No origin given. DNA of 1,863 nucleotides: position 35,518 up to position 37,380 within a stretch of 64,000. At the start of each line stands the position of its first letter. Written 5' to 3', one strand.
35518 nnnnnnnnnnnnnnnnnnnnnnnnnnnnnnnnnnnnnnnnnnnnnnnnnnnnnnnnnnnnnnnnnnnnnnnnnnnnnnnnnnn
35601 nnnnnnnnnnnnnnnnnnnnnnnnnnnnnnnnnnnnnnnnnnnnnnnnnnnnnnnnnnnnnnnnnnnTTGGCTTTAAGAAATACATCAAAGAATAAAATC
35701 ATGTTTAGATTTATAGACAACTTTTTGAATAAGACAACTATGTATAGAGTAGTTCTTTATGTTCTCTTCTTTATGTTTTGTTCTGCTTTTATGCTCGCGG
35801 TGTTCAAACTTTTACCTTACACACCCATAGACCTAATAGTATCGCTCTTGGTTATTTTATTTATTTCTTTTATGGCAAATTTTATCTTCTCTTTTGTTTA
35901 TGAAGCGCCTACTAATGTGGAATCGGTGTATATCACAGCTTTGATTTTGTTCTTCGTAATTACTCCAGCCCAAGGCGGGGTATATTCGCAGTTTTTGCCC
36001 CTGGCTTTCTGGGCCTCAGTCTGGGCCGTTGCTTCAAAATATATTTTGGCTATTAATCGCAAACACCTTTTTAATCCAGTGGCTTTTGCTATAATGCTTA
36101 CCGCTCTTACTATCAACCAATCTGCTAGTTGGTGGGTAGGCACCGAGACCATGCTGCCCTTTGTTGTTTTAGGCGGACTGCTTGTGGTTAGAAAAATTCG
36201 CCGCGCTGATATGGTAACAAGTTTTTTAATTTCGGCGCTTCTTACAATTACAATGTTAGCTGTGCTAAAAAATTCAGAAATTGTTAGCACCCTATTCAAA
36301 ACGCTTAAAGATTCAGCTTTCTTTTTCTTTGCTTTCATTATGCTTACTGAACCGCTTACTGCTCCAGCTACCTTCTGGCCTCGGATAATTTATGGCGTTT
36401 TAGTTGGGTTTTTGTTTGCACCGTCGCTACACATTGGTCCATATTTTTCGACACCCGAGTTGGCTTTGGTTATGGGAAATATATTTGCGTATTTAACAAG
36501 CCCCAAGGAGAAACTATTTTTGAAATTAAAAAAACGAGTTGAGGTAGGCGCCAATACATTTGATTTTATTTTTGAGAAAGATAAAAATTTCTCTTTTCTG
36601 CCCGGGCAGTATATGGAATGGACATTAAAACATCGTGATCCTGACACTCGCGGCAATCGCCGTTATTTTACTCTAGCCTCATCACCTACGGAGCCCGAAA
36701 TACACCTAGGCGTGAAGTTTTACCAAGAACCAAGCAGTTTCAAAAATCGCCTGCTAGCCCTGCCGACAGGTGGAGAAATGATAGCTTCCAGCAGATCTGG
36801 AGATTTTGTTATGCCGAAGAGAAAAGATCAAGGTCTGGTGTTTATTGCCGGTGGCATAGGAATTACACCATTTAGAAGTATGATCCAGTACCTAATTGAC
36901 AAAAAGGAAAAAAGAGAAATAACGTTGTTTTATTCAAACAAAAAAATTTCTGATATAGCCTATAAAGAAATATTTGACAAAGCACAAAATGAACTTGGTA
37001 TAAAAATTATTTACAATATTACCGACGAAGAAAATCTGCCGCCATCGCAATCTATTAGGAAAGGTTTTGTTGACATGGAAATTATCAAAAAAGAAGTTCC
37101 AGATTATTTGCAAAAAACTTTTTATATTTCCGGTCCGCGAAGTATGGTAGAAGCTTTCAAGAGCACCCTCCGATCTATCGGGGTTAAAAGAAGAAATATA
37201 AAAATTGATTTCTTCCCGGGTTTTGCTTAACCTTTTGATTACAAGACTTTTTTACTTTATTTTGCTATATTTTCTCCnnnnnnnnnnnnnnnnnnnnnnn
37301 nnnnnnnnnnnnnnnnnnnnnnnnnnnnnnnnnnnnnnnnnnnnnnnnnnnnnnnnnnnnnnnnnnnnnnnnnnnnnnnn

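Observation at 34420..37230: Three-gene extracytosolic flavinylation module: FMN-binding protein + ApbE + membrane::FNR-domain oxidoreductase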

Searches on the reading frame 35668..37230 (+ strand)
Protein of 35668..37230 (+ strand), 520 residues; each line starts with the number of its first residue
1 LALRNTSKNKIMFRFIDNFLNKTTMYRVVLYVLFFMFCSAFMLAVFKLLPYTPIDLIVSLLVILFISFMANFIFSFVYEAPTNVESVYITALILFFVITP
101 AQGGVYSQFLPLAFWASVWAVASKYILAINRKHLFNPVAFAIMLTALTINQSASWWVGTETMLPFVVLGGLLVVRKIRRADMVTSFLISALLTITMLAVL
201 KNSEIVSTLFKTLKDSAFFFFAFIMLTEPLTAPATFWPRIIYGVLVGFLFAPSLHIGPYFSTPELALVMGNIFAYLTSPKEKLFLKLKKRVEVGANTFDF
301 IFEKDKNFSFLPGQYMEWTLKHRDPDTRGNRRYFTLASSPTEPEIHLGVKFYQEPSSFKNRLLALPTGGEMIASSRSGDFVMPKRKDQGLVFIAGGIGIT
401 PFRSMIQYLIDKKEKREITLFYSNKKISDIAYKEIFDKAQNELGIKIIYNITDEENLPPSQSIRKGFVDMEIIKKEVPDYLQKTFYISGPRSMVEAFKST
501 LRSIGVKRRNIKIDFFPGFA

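Call 3: search_protein_families(library=pfam, proteins=[window:35668-37230:+], max_evalue=0.01)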
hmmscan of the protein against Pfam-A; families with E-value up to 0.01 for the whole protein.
window:35668-37230:+ (520 aa): 3 families
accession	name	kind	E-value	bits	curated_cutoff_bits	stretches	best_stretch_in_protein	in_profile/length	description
PF00175.26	NAD_binding_1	-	2.1e-16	60.9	22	1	392-497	1-107/109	Oxidoreductase NAD-binding domain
PF03116.20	NQR2_RnfD_RnfE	-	1.4e-09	38.2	27.7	1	160-275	172-284/296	NQR2, RnfD, RnfE family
PF08030.17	NAD_binding_6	-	0.00016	22.3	22.2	1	390-432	4-52/156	Ferric reductase NAD binding domain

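Call 4: search_protein_families(library=ncbifam, proteins=[window:35668-37230:+], max_evalue=0.01)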
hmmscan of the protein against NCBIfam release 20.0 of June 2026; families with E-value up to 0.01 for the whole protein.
window:35668-37230:+ (520 aa): 22 families
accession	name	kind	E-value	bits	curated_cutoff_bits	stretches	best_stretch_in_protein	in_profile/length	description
NF009805.0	PRK13289.1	equivalog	4.8e-28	98.2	432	1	307-516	182-392/399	NO-inducible flavohemoprotein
NF040810.1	BenC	equivalog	1.2e-19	70.7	430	1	298-513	122-327/333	benzoate 1,2-dioxygenase electron transfer component BenC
NF058606.1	GlBtMonoRdsGbcB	equivalog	1.1e-16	60.7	500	1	295-507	28-238/362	glycine betaine monooxygenase reductase subunit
NF005963.0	PRK08051.1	equivalog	3.6e-16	59.2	230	1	288-513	9-227/233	NAD(P)H-flavin reductase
TIGR02160.1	PA_CoA_Oxy5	hypoth_equivalog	3.6e-16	58.9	420.8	1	298-516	21-241/352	1,2-phenylacetyl-CoA epoxidase subunit PaaE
NF007964.0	PRK10684.1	equivalog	4.7e-16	58.6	383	1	306-512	33-233/333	NADH oxidoreductase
TIGR01941.1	nqrF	equivalog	3e-14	52.8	295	1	362-516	246-403/405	NADH:ubiquinone reductase (Na(+)-transporting) subunit F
NF006220.0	PRK08345.1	subfamily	2.6e-13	49.9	395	1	377-493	103-228/294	cytochrome-c3 hydrogenase subunit gamma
NF045803.1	MethMoxFADbindMmoC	equivalog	5.4e-12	45.1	500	1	305-513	135-337/343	aromatic/alkene monooxygenase hydroxylase FAD-binding subunit MmoC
NF052252.1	flav_redu_LuxG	exception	5.5e-12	45.4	340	1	291-501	9-213/232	flavin mononucleotide reductase LuxG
NF008822.0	PRK11872.1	equivalog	1.1e-11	44.4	402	1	304-512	131-331/341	anthranilate 1,2-dioxygenase electron transfer component AntC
NF040830.1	sulfhyd_ShyC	equivalog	1.1e-10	41.2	600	1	303-469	32-191/288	NAD(P)-dependent hydrogenase/sulfhydrogenase 2 subunit gamma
TIGR02911.1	sulfite_red_B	equivalog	4.6e-10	39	288.6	1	380-514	92-222/261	anaerobic sulfite reductase subunit AsrB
NF002011.0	PRK00816.1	equivalog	3.3e-06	26.4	415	1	161-274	223-335/352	electron transport complex subunit RsxD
NF000796.0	PRK00054.1-1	equivalog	1.3e-05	24.6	224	1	285-502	6-190/254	dihydroorotate dehydrogenase electron transfer subunit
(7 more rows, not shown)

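Call 14: search_solved_structures(query=window:35701-37227:+, max_evalue=1, show_alignments=0)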
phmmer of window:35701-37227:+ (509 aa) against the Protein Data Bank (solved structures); distinct sequences matched with E-value up to 1: 78 (the best 60 are shown).
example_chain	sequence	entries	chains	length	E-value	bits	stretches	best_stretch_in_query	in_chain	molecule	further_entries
6o0a_A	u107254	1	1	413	1.6e-10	43.8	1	272-505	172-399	Flavohemoglobin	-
1krh_A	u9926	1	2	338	7.8e-09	38.3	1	285-505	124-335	Benzoate 1,2-Dioxygenase Reductase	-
7qty_A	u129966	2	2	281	7.9e-09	38.3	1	347-507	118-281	Na(+)-translocating NADH-quinone reductase subunit F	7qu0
2r6h_A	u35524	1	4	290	8.1e-09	38.2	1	344-505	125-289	NADH:ubiquinone oxidoreductase, Na translocating, F subunit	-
7qu3_A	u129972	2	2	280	2e-08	37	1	352-507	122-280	Na(+)-translocating NADH-quinone reductase subunit F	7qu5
4u9u_A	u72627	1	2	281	2e-08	37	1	344-507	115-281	Na(+)-translocating NADH-quinone reductase subunit F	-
8ad4_A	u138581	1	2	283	2e-08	36.9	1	344-507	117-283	Na(+)-translocating NADH-quinone reductase subunit F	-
4uaj_A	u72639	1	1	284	2e-08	36.9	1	344-507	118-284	Na(+)-translocating NADH-quinone reductase subunit F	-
7xk3_F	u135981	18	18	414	2.6e-08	36.6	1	344-507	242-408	Na(+)-translocating NADH-quinone reductase subunit F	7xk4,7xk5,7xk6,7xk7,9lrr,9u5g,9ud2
8a1t_F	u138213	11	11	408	4.4e-08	35.8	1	344-507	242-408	Na(+)-translocating NADH-quinone reductase subunit F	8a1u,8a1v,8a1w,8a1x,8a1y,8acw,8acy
8ad3_A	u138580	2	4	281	1.1e-07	34.5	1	344-504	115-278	Na(+)-translocating NADH-quinone reductase subunit F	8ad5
4wqm_A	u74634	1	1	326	1.8e-07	33.8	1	282-489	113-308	Toluene-4-monooxygenase electron transfer component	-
2eix_A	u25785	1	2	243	5.7e-07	32.1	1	271-495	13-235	NADH-cytochrome b5 reductase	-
5ogx_A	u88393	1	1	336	9.5e-07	31.4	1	282-495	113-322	Cytochrome P450 reductase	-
1cne_A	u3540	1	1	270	3.9e-06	29.4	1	366-484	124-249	NITRATE REDUCTASE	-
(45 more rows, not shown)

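Call 17: find_homologous_proteins(query=window:35701-37227:+, max_evalue=0.00001)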
Query window:35701-37227:+ (509 aa): 7870 proteins with E <= 0.00001 among 8000 candidates; the best 120 are listed.
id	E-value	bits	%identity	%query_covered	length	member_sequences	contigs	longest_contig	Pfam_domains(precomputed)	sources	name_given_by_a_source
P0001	0.0e+0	1124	100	100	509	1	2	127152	PF00175.27,PF03116.21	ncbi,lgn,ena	-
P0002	5.2e-257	872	75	100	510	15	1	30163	PF00175.27,PF03116.21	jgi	-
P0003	5.3e-252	855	72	100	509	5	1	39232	PF00175.27,PF03116.21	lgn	-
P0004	1.3e-251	854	73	100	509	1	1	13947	PF00175.27,PF03116.21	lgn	-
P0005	5.5e-251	852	72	100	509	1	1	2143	PF00175.27,PF03116.21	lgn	-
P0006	5.6e-248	842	71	100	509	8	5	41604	PF00175.27,PF03116.21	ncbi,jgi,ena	-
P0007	7.7e-248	841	72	100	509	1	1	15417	PF00175.27,PF03116.21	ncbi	-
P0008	1.2e-246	838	72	100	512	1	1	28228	PF00175.27,PF03116.21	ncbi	-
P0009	1.3e-246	837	72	100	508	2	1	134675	PF00175.27,PF03116.21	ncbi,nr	ncbi:MAG: RnfABCDGE type electron transport complex subunit D [Candidatus Nomurabacteria bacterium]|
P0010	2.1e-246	837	72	97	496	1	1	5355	PF00175.27,PF03116.21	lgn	-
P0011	3.5e-246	836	71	100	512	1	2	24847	PF00175.27,PF03116.21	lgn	-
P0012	5.5e-245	832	71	99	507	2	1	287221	PF00175.27,PF03116.21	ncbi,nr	ncbi:MAG: RnfABCDGE type electron transport complex subunit D [Candidatus Nomurabacteria bacterium]|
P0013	7.2e-245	832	70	100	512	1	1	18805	PF00175.27,PF03116.21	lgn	-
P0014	1.2e-244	831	73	97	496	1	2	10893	PF00175.27,PF03116.21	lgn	-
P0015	2.7e-244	830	71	100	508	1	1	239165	PF00175.27,PF03116.21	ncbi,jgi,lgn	ncbi:MAG: RnfABCDGE type electron transport complex subunit D [Candidatus Paceibacterota bacterium]|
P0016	7.4e-244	828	70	100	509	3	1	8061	PF00175.27,PF03116.21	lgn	-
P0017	1.0e-243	828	71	100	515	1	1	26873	PF00175.27,PF03116.21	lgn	-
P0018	1.3e-243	828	71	100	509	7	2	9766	PF00175.27,PF03116.21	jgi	-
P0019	4.0e-243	826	70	100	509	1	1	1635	PF00175.27,PF03116.21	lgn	-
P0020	8.5e-243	825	73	97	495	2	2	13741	PF00175.27,PF03116.21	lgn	-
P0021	1.3e-242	824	69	100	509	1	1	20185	PF00175.27,PF03116.21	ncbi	-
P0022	2.9e-242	823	71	100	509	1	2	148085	PF00175.27,PF03116.21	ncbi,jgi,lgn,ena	ncbi:MAG: RnfABCDGE type electron transport complex subunit D [Candidatus Paceibacterota bacterium]|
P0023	4.7e-242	822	70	100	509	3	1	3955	PF00175.27,PF03116.21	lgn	-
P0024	1.1e-240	818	70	100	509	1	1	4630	PF00175.27,PF03116.21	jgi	jgi:ferredoxin-NADP reductase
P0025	3.9e-239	813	70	100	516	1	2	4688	PF00175.27,PF03116.21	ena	-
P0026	1.2e-238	811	70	100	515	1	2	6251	PF00175.27,PF03116.21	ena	-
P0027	3.0e-237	807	69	100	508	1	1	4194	PF00175.27,PF03116.21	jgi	jgi:ferredoxin-NADP reductase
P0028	5.8e-236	802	69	100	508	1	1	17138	PF00175.27,PF03116.21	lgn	-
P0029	1.1e-235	801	70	97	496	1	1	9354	PF00175.27,PF03116.21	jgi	jgi:ferredoxin-NADP reductase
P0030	3.3e-235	800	68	100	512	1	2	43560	PF00175.27,PF03116.21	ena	-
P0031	5.0e-235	799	70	97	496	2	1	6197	PF00175.27,PF03116.21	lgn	-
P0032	1.5e-234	798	71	97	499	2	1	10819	PF00175.27,PF03116.21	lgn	-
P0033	2.5e-234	797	69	100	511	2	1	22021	PF00175.27,PF03116.21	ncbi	-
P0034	4.0e-234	796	67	100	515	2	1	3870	PF00175.27,PF03116.21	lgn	-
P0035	6.2e-232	789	71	97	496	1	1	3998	PF00175.27,PF03116.21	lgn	-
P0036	2.3e-231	787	68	100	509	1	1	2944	PF00175.27,PF03116.21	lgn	-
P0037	3.3e-231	787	68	99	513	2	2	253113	PF00175.27,PF03116.21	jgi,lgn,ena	jgi:ferredoxin-NADP reductase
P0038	1.2e-229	781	66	100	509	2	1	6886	PF00175.27,PF03116.21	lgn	-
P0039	5.1e-229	779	67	100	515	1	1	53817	PF00175.27,PF03116.21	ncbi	-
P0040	4.4e-228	776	66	100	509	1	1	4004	PF00175.27,PF03116.21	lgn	-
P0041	1.3e-227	775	66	100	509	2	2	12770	PF00175.27,PF03116.21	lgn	-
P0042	5.8e-226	769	66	100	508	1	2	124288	PF00175.27,PF03116.21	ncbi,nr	ncbi:MAG: RnfABCDGE type electron transport complex subunit D [Candidatus Pacebacteria bacterium]|nr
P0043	2.0e-225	768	65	100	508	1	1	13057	PF00175.27,PF03116.21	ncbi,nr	ncbi:MAG: glycine betaine catabolism [Patescibacteria group bacterium]|nr:glycine betaine catabolism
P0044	3.1e-225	767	66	100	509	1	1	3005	PF00175.27,PF03116.21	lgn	-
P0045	1.1e-224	765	65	100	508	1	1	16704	PF00175.27,PF03116.21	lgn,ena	-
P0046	6.1e-220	749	65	100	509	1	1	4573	PF00175.27,PF03116.21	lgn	-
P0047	7.1e-220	749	66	97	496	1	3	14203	PF00175.27,PF03116.21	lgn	-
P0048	1.5e-219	748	66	100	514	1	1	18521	PF00175.27,PF03116.21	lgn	-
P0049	1.8e-218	745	61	100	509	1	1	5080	PF00175.27,PF03116.21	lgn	-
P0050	1.9e-218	745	63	100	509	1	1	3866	PF00175.27,PF03116.21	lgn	-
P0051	2.6e-218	744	65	100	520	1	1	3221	PF00175.27,PF03116.21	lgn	-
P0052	4.3e-218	743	66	97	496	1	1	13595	PF00175.27,PF03116.21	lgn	-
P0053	4.5e-218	743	65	97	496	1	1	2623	PF00175.27,PF03116.21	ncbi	-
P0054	4.8e-218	743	63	100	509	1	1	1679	PF00175.27,PF03116.21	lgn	-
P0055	2.9e-217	741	63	100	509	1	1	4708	PF00175.27,PF03116.21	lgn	-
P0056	1.7e-216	738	64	100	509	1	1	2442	PF00175.27,PF03116.21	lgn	-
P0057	6.5e-216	736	63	100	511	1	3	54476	PF00175.27,PF03116.21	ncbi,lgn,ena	-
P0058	2.1e-214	731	63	100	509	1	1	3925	PF00175.27,PF03116.21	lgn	-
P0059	3.0e-214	731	63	100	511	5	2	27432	PF00175.27,PF03116.21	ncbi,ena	-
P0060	6.9e-213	726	62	100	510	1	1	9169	PF00175.27,PF03116.21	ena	-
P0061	1.2e-212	725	67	97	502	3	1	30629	PF00175.27,PF03116.21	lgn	-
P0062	1.6e-212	725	63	100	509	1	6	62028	PF00175.27,PF03116.21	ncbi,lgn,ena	-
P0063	3.3e-212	724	64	100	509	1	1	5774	PF00175.27,PF03116.21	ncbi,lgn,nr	ncbi:MAG: RnfABCDGE type electron transport complex subunit D [Candidatus Lloydbacteria bacterium]|n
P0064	3.6e-210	717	63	100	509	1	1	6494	PF00175.27,PF03116.21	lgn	-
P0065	1.0e-209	716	63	97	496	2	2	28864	PF00175.27,PF03116.21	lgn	-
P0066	2.9e-209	714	62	100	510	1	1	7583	PF00175.27,PF03116.21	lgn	-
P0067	1.0e-208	712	62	100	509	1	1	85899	PF00175.27,PF03116.21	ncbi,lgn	-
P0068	2.0e-207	708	62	100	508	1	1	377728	PF00175.27,PF03116.21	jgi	-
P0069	2.3e-206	705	61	100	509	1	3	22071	PF00175.27,PF03116.21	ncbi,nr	ncbi:MAG: RnfABCDGE type electron transport complex subunit D [Patescibacteria group bacterium]|nr:R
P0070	1.1e-205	703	62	100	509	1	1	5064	PF00175.27,PF03116.21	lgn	-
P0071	2.0e-205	702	61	100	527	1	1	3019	PF00175.27,PF03116.21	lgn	-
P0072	1.3e-204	699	62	100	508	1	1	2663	PF00175.27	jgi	jgi:glycine betaine catabolism B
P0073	4.7e-203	694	60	100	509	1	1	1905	PF00175.27,PF03116.21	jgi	jgi:glycine betaine catabolism B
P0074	8.6e-202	690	60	100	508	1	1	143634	PF00175.27,PF03116.21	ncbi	-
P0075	8.3e-201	686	62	97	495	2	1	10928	PF00175.27,PF03116.21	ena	-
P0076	1.3e-200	686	61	100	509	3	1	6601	PF00175.27,PF03116.21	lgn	-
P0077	1.3e-199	682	59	97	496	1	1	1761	PF00175.27,PF03116.21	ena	-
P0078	7.6e-199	680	59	100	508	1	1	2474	PF00175.27,PF03116.21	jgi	jgi:ferredoxin-NADP reductase/Na+-translocating ferredoxin:NAD+ oxidoreductase RnfD subunit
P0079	8.5e-199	680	60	100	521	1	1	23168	PF00175.27,PF03116.21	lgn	-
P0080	1.2e-198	679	59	100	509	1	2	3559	PF00175.27,PF03116.21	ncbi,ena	-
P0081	5.1e-198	677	60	100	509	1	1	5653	PF00175.27,PF03116.21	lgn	-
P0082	5.4e-196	670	59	97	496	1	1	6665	PF00175.27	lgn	-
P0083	1.7e-195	669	60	100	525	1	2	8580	PF00175.27,PF08030.18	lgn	-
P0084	3.1e-195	668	60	97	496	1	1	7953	PF00175.27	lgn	-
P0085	4.1e-194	664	61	97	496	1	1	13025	PF00175.27,PF03116.21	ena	-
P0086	1.1e-192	660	59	97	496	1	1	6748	PF00175.27,PF03116.21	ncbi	-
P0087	1.8e-192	659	58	100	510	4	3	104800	PF00175.27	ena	-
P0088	2.1e-192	659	57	100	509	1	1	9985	PF00175.27,PF03116.21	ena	-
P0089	2.5e-192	658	59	100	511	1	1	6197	PF00175.27,PF03116.21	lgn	-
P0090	7.2e-191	654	58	97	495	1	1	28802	PF00175.27,PF03116.21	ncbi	-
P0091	2.1e-189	649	59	100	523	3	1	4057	PF00175.27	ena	-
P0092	2.9e-189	648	58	100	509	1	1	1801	PF00175.27,PF03116.21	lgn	-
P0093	7.2e-189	647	58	100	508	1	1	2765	PF00175.27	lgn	-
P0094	9.8e-189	647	59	99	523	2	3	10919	PF00175.27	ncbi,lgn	-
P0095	2.3e-188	645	57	100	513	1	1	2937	PF00175.27,PF03116.21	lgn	-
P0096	4.0e-188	645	57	99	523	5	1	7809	PF00175.27,PF03116.21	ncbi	-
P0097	7.5e-188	644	56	100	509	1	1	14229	PF00175.27,PF03116.21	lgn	-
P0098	9.6e-188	643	56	100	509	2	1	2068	PF00175.27,PF03116.21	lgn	-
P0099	2.8e-187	642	57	99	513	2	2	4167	PF00175.27,PF03116.21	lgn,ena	-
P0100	3.6e-187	641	57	100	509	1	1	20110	PF00175.27,PF03116.21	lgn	-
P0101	7.1e-187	640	56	100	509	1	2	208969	PF00175.27,PF03116.21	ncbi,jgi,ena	-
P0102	7.8e-187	640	59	93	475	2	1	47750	PF00175.27,PF03116.21,PF08030.18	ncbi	ncbi:MAG: RnfABCDGE type electron transport complex subunit D [bacterium]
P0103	1.1e-186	640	56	100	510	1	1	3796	PF00175.27,PF03116.21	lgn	-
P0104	8.4e-186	637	57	99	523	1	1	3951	PF00175.27,PF03116.21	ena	-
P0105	8.4e-186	637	54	100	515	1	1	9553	PF00175.27,PF03116.21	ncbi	-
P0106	3.0e-185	635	55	100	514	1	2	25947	PF00175.27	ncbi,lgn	-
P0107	3.7e-185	635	57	100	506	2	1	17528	PF00175.27,PF03116.21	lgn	-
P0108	5.0e-185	634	57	100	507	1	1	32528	PF00175.27,PF03116.21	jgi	-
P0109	7.4e-185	634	55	100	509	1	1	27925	PF00175.27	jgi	jgi:glycine betaine catabolism B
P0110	8.7e-185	634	56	100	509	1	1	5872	PF00175.27,PF03116.21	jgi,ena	-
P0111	1.7e-184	633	56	100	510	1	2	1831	PF00175.27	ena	-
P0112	2.1e-184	632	56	100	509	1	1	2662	PF00175.27,PF03116.21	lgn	-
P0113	2.1e-184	632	55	100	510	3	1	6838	PF00175.27,PF03116.21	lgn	-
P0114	3.8e-184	631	57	100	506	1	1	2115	PF00175.27,PF03116.21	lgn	-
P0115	1.6e-183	629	54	100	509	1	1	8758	PF00175.27,PF03116.21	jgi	jgi:ferredoxin-NADP reductase/Na+-translocating ferredoxin:NAD+ oxidoreductase RnfD subunit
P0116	2.4e-183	629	57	99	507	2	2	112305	PF00175.27,PF03116.21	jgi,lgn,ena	-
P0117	5.1e-183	628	56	100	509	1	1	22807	PF00175.27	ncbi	-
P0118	7.0e-183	627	56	100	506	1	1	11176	PF00175.27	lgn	-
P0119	7.8e-183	627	56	100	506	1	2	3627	PF00175.27,PF03116.21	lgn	-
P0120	3.0e-182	625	54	100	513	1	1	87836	PF00175.27,PF03116.21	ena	-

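Call 18: find_related_loci(query=window:35701-37227:+, collection=genome_contigs, flank=6000)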
Query window:35701-37227:+ (509 aa) in genome_contigs; peptide patterns used: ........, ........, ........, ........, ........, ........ (x = any residue, [..] = any of these).
204 stretches matched a pattern; 15 encode a relative of the query (tblastn E <= 1e-3); 15 distinct loci.
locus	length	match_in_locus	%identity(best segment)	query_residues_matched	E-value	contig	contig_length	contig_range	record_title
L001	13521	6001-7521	72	3-509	0e+0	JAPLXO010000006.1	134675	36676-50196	MAG: Candidatus Nomurabacteria bacterium isolate LacPavin_0818_WC45_MAG_33_25 LacPavin_0818_WC45_scaffold_373508, whole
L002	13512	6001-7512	71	5-509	0e+0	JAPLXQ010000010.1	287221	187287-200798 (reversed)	MAG: Candidatus Nomurabacteria bacterium isolate LacPavin_0818_WC45_MAG_33_35 LacPavin_0818_WC45_scaffold_96302, whole g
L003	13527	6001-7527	66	1-509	0e+0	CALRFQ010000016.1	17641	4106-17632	MAG: Candidatus Nomurabacteria bacterium isolate RH-9nov16-150 genome assembly, contig: RH-9nov16-C-C6298, whole genome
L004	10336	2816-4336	65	3-509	0e+0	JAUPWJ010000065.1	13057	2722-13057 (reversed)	MAG: Patescibacteria group bacterium isolate erpe_2018_sw_45hr_WHONDRS-SW48-000100_B_bin.30 scaffold_1245035, whole geno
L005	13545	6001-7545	67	1-509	0e+0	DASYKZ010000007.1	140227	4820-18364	MAG TPA_asm: Candidatus Paceibacterota bacterium isolate SMAG_U4335 k141_4224630, whole genome shotgun sequence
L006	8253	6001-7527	53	2-507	0e+0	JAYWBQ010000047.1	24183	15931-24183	MAG: Candidatus Paceibacterota bacterium isolate GL93_UP_metabat_156 GL93_UP_metabat_156_46, whole genome shotgun sequen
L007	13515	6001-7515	55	1-509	0e+0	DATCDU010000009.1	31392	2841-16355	MAG TPA_asm: Candidatus Paceibacterota bacterium isolate SMAG_U7734 k141_7957, whole genome shotgun sequence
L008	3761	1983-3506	52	1-509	0e+0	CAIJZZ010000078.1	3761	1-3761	uncultured bacterium isolate AlinenLipids_bin-6792 genome assembly, contig: bin-6792:78/78, whole genome shotgun sequenc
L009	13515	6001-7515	53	1-509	3e-170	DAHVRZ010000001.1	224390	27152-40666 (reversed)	MAG TPA_asm: Candidatus Parcubacteria bacterium isolate clean656 NODE_1_length_224390_cov_8.144298, whole genome shotgun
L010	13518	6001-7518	53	1-509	9e-169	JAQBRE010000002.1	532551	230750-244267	MAG: Parcubacteria group bacterium isolate RYN_391 scaffold_1968775, whole genome shotgun sequence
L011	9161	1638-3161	51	1-509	1e-165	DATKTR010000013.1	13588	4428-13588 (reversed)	MAG TPA_asm: Candidatus Paceibacterota bacterium isolate SMAG_U14086 k141_1953077, whole genome shotgun sequence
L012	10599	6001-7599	48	1-509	1e-155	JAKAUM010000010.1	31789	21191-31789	MAG: bacterium isolate YP3.bin32 NODE_1704_length_31789_cov_6.12949, whole genome shotgun sequence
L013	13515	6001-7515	50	1-509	2e-165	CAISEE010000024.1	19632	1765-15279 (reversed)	Candidatus Adlerbacteria bacterium isolate C24_bin-2304 genome assembly, contig: bin-2304:24/56, whole genome shotgun se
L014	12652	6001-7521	45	3-509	9e-135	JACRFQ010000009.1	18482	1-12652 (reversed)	MAG: Candidatus Levyibacteriota bacterium isolate NC_groundwater_1729_Pr3_B-0.1um_34_132 SR-2_scaffold_141_225008, whole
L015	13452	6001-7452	48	1-508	2e-133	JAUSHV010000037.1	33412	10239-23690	MAG: bacterium isolate E14_metabat.bin.207_sub E14_k141_1479613, whole genome shotgun sequence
